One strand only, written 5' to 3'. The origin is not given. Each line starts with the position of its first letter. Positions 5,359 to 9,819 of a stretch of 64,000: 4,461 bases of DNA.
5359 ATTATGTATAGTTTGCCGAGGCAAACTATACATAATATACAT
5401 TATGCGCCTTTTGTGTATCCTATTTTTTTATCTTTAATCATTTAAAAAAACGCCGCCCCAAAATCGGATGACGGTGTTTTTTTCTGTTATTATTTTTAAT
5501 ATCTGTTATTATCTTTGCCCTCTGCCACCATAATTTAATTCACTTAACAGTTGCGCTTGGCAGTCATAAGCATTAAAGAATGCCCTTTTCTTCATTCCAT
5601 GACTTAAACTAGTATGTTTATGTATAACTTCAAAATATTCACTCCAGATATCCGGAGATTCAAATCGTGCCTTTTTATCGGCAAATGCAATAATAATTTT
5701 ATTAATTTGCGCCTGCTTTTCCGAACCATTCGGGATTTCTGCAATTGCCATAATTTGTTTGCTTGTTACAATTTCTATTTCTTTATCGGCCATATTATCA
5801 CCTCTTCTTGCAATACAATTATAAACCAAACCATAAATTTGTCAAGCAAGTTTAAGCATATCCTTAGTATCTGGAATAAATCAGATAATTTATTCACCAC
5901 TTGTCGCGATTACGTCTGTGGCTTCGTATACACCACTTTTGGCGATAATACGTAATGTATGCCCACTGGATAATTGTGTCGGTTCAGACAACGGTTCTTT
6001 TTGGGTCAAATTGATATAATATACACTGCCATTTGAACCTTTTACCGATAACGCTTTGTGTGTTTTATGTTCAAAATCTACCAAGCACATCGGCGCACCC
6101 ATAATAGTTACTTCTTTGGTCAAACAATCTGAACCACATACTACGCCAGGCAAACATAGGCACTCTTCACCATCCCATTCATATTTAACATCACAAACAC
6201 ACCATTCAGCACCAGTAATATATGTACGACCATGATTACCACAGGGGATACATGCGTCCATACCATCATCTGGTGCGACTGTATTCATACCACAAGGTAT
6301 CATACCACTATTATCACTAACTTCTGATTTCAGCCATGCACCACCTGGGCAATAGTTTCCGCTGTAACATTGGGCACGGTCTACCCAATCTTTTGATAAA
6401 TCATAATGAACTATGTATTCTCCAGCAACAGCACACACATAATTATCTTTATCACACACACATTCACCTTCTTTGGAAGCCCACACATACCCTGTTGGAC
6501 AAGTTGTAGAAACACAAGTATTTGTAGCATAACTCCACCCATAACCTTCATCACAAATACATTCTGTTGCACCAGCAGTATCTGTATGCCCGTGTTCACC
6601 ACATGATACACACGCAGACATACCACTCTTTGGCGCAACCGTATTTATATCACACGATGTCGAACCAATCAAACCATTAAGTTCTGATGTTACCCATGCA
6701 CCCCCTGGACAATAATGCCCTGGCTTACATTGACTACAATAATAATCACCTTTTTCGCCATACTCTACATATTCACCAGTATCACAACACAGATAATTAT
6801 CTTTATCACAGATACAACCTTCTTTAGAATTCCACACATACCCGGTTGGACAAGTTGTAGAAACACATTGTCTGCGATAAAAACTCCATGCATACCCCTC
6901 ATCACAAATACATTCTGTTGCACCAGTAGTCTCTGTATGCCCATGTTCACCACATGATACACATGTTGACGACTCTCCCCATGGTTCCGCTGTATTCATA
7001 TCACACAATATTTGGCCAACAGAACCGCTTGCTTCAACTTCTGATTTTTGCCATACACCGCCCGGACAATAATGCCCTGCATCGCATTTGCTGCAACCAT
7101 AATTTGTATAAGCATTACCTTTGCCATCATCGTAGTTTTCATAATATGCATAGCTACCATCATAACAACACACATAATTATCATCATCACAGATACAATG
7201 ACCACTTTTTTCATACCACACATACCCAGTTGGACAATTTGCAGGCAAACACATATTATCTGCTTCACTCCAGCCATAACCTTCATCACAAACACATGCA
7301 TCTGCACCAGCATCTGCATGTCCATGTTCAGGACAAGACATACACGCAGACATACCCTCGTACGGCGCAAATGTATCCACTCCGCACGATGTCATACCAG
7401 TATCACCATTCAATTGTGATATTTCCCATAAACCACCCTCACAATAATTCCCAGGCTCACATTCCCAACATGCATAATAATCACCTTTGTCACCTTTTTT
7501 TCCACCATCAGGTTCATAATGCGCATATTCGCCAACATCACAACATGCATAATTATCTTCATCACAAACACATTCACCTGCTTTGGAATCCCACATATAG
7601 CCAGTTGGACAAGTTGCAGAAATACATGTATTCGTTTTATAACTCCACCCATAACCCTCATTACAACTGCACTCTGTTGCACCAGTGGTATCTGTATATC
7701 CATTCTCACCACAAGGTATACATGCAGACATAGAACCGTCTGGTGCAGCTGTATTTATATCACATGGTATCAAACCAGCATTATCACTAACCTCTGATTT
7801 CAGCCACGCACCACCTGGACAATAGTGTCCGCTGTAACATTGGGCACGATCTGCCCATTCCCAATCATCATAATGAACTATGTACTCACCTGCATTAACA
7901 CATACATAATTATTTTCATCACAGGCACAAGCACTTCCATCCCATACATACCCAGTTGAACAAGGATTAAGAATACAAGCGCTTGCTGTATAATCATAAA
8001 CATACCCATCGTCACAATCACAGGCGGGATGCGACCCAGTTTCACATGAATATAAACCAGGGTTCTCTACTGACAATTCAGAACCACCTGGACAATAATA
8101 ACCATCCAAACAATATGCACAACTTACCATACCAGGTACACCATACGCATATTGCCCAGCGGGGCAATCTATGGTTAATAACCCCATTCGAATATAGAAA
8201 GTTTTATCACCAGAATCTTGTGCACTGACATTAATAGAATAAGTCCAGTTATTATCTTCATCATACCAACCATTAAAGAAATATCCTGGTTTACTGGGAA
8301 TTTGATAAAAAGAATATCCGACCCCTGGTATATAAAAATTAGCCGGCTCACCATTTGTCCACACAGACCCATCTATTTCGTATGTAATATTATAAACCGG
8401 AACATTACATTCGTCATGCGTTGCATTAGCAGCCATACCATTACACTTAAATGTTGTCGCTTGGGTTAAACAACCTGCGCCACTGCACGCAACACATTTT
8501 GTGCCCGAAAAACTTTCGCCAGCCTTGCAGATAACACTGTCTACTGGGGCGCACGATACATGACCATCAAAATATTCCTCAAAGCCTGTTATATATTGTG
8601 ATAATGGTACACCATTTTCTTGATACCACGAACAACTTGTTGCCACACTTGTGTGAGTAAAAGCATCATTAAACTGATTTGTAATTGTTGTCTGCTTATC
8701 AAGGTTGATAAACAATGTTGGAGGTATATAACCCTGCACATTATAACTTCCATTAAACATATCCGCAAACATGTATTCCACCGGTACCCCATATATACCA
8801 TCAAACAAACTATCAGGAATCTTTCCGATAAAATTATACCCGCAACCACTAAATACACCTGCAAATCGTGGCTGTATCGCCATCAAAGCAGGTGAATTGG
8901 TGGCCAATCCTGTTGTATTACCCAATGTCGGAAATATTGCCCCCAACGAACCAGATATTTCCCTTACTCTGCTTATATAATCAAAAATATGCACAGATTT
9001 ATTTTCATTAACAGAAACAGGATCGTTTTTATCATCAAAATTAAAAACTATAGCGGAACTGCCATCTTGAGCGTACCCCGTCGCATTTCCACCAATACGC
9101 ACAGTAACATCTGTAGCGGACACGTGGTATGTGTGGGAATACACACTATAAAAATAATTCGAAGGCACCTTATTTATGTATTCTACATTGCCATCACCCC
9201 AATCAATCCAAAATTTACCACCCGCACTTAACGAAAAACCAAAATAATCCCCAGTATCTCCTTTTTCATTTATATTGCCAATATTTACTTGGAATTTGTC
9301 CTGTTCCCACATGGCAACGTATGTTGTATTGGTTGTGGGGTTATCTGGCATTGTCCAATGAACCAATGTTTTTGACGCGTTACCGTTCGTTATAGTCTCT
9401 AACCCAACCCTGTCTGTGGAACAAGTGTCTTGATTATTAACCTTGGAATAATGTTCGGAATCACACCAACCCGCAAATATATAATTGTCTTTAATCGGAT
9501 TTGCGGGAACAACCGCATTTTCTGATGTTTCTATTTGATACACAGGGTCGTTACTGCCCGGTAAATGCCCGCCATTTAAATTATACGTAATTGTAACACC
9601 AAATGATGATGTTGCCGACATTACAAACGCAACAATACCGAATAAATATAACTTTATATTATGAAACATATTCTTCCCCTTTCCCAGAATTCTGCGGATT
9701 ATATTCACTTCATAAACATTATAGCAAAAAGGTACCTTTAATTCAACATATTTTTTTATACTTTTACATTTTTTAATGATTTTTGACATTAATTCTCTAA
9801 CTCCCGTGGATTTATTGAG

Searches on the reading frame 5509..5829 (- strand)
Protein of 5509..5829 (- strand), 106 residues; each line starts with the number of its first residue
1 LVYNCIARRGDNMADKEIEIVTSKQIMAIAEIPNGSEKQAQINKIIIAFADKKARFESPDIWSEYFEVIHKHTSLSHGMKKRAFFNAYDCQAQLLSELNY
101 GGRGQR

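Call 25: search_protein_families(library=pfam, proteins=[window:5509-5829:-], max_evalue=0.01)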
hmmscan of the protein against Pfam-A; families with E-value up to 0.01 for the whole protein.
window:5509-5829:- (106 aa): 0 families

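Call 54: search_protein_families(library=ncbifam, proteins=[window:5509-5829:-], max_evalue=0.1)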
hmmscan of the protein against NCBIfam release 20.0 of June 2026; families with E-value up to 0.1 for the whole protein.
window:5509-5829:- (106 aa): 1 family
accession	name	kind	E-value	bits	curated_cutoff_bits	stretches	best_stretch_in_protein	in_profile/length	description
TIGR04487.1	SoxY_para_1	exception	0.097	12.5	172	0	9-46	102-139/146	SoxY-related AACIE arm protein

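Call 64: search_protein_families(library=phrogs, proteins=[window:5509-5829:-], max_evalue=0.01)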
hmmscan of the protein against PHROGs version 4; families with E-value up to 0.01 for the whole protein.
window:5509-5829:- (106 aa): 0 families

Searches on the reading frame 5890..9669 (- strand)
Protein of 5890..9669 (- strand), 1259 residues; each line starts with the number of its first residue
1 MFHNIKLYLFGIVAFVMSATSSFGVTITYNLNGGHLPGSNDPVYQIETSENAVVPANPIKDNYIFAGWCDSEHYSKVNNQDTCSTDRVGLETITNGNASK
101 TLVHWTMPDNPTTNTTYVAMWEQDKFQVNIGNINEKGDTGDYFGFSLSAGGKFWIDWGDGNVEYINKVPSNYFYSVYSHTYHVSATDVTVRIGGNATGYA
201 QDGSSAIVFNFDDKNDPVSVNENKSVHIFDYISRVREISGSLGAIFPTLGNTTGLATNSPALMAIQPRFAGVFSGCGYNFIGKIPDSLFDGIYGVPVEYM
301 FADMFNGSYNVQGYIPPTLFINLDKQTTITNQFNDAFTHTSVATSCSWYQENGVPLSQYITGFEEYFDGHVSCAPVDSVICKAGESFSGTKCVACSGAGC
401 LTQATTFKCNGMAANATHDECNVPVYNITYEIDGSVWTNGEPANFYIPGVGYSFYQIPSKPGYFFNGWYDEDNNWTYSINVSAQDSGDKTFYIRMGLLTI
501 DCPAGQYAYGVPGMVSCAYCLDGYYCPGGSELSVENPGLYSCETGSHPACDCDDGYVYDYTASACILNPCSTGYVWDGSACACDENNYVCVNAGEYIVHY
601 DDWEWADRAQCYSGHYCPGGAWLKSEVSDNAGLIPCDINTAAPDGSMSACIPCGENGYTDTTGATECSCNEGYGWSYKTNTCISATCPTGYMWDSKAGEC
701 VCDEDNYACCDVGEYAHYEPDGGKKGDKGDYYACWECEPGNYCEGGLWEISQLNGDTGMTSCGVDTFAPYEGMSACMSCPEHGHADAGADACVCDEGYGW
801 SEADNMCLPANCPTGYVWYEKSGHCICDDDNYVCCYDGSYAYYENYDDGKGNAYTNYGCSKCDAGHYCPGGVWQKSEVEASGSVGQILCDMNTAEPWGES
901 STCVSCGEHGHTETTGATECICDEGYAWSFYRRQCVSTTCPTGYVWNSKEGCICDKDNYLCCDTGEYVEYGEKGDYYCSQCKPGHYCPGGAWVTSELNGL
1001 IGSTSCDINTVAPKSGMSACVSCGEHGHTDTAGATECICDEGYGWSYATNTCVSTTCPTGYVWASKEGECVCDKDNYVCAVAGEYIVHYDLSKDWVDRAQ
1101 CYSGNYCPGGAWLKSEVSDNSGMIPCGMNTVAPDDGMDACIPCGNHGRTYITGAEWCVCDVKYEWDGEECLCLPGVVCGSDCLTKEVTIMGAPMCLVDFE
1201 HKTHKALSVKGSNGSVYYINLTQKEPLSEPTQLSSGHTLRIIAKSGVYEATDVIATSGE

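Call 10: search_protein_families(library=pfam, proteins=[window:5890-9669:-], max_evalue=0.01)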
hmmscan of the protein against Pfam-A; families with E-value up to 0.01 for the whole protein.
window:5890-9669:- (1259 aa): 1 family
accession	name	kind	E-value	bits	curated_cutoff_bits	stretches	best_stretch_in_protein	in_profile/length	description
PF09479.16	Flg_new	-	1.8e-12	47.7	27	2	26-80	2-50/65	Listeria-Bacteroides repeat domain (List_Bact_rpt)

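Call 12: find_encoding_contigs(protein=window:5890-9669:-, flank=3000, max_places=10)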
Protein window:5890-9669:- (1259 aa): no gene with exactly this product is on record in the collection.

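Call 39: find_homologous_proteins(query=window:5890-9669:-, max_evalue=1e-10)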
Query window:5890-9669:- (1259 aa): 80 proteins with E <= 1e-10 among 8000 candidates.
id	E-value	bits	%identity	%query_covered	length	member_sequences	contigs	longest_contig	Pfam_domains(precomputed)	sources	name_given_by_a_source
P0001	2.4e-235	803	39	65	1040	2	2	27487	PF09479.17,PF24634.2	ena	-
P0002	8.8e-201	688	36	74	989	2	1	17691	PF09479.17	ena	-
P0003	3.9e-150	520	55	33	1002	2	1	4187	PF09479.17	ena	-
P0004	6.3e-122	427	46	25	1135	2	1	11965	PF09479.17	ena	-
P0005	8.4e-97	343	40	14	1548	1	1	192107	PF00801.27,PF18911.7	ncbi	-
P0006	6.4e-90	321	37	14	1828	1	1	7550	PF00801.27,PF18911.7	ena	-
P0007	1.4e-78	283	39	14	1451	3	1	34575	PF18911.7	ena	-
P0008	1.6e-78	283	38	14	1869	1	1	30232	PF09479.17,PF00801.27,PF18911.7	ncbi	-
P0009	1.1e-77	280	29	26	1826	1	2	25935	PF00801.27,PF07699.20,PF18911.7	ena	-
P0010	1.1e-75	273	38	15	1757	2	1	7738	PF09479.17,PF00801.27,PF18911.7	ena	-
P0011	1.3e-74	270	38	14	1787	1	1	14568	-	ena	-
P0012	3.1e-74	269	37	14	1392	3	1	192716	PF00801.27,PF18911.7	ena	-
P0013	1.4e-73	266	40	14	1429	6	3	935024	PF00801.27,PF18911.7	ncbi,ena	-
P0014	5.7e-73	264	35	35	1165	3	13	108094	PF09479.17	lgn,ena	-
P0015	9.3e-68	247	37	16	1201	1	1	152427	PF00801.27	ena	-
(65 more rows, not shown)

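Call 40: find_encoding_contigs(protein=P0001, flank=10000, max_places=6)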
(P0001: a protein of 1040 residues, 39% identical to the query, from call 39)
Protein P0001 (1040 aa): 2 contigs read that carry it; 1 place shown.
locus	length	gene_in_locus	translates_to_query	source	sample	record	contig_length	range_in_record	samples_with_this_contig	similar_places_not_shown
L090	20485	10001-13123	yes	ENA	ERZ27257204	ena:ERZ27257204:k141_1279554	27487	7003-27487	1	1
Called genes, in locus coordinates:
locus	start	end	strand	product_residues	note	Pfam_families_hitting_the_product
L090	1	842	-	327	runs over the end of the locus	-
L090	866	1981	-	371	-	PF01702:TGT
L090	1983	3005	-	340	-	PF02547:Queuosine_synth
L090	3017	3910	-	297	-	PF00009:GTP_EFTU, PF00350:Dynamin_N (weak), PF01926:MMR_HSR1, PF02421:FeoB_N, PF03193:RsgA_GTPase (faint), PF04548:AIG1, PF10662:PduV-EutP, PF07650:KH_2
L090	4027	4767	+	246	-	PF22769:DCD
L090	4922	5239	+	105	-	-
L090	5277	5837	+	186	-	-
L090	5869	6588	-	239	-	PF09976:TPR_21 (faint), PF13512:TPR_18, PF13428:TPR_14 (faint), PF13525:YfiO, PF13174:TPR_6 (faint), PF13432:TPR_16 (faint), PF14559:TPR_19 (faint)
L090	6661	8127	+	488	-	PF03023:MurJ, PF01554:MatE (weak)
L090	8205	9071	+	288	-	PF03330:DPBB_1, PF05036:SPOR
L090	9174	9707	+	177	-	-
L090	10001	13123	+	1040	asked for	PF09479:Flg_new, PF24634:DUF7631 (faint)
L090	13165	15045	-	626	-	PF00535:Glycos_transf_2, PF10111:Glyco_tranf_2_2, PF00156:Pribosyltran (weak)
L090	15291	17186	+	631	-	PF00012:HSP70, PF06723:MreB_Mbl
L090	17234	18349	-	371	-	PF00365:PFK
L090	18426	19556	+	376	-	PF01476:LysM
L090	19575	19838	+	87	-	-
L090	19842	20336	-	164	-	-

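Call 41: find_encoding_contigs(protein=P0002, flank=10000, max_places=6)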
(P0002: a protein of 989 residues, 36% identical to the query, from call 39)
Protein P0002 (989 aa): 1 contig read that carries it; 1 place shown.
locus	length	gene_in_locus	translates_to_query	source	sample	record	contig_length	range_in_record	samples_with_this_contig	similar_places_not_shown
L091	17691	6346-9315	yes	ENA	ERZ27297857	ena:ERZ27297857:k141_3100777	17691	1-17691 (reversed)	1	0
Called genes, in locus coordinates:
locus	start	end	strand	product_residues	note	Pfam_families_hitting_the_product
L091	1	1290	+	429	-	?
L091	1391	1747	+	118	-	-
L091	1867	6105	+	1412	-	-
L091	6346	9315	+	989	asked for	PF09479:Flg_new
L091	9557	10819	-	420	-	PF03952:Enolase_N, PF00113:Enolase_C, PF13378:MR_MLE_C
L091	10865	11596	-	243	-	PF00005:ABC_tran, PF13304:AAA_21 (weak)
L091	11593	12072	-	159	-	PF06835:LptC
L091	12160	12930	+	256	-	-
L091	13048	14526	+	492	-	PF00691:OmpA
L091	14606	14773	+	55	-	-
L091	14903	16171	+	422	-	PF07498:Rho_N, PF07497:Rho_RNA_bind, PF00006:ATP-synt_ab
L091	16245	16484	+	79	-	-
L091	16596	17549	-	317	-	-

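Call 44: find_encoding_contigs(protein=P0003, flank=10000, max_places=6)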
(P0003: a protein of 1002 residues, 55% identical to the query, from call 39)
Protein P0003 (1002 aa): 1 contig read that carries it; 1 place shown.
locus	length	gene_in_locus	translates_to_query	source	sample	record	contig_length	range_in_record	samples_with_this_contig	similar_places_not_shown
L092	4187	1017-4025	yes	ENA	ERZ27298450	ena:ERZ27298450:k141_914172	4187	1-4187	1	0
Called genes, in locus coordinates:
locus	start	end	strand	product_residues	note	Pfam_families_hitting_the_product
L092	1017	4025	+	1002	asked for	PF09479:Flg_new (weak)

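Call 45: find_encoding_contigs(protein=P0004, flank=10000, max_places=6)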
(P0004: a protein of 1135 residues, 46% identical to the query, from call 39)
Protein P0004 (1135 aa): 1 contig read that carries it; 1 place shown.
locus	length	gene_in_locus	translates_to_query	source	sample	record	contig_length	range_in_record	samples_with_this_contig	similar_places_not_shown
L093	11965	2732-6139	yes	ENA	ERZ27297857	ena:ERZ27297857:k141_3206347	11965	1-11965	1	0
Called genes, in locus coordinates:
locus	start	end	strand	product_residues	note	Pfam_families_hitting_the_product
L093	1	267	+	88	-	?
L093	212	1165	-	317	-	PF00303:Thymidylat_synt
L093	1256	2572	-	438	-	PF05697:Trigger_N, PF00254:FKBP_C, PF05698:Trigger_C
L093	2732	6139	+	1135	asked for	PF09479:Flg_new (weak)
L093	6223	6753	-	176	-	PF00380:Ribosomal_S9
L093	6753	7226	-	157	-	PF00572:Ribosomal_L13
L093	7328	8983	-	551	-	PF03485:Arg_tRNA_synt_N, PF00750:tRNA-synt_1d, PF05746:DALR_1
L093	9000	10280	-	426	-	PF00512:HisKA (weak), PF02518:HATPase_c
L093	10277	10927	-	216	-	PF00072:Response_reg, PF03709:OKR_DC_1_N (faint)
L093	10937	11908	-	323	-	-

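Call 69: find_encoding_contigs(protein=P0014, flank=2500, max_places=10)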
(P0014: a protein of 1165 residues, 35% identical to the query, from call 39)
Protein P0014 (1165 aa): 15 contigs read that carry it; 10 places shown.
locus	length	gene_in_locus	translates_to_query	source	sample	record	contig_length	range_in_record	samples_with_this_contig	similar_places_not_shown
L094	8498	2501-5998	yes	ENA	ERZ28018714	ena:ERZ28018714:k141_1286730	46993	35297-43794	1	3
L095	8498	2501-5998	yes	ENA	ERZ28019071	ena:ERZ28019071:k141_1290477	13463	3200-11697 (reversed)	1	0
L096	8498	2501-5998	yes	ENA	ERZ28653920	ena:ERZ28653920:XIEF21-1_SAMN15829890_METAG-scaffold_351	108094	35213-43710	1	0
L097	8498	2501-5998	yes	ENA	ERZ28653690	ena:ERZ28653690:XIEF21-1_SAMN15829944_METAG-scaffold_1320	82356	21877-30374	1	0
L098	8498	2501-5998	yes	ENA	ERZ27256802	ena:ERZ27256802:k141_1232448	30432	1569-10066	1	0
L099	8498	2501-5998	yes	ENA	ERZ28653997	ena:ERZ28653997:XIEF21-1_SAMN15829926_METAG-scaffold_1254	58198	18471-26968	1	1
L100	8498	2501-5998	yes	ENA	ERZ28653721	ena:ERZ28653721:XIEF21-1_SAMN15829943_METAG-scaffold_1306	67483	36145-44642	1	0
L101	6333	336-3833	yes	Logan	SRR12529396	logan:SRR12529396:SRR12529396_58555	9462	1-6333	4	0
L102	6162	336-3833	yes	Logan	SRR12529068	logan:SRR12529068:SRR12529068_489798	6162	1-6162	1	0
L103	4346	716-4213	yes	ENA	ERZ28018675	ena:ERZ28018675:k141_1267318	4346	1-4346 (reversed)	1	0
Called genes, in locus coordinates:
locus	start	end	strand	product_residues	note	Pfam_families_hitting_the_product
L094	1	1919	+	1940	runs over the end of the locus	PF18998:Flg_new_2 (faint), PF09479:Flg_new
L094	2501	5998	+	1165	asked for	PF09479:Flg_new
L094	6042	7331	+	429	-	-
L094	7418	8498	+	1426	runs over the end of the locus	?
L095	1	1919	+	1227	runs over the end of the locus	?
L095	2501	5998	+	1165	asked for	PF09479:Flg_new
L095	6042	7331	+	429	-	-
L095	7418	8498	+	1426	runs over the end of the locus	?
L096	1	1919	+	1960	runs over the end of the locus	PF18998:Flg_new_2 (faint), PF09479:Flg_new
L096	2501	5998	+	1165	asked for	PF09479:Flg_new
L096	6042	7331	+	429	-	-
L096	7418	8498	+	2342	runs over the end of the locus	PF09479:Flg_new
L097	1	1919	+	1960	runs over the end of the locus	PF18998:Flg_new_2 (faint), PF09479:Flg_new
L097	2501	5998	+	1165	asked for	PF09479:Flg_new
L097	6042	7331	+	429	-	-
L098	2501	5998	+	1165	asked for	PF09479:Flg_new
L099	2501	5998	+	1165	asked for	PF09479:Flg_new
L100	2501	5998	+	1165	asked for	PF09479:Flg_new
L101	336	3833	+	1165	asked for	PF09479:Flg_new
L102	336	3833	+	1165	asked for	PF09479:Flg_new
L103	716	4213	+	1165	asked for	PF09479:Flg_new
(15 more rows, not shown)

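Call 73: find_encoding_contigs(protein=window:5890-9621:-, flank=3000, max_places=10)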
Protein window:5890-9621:- (1243 aa): no gene with exactly this product is on record in the collection.
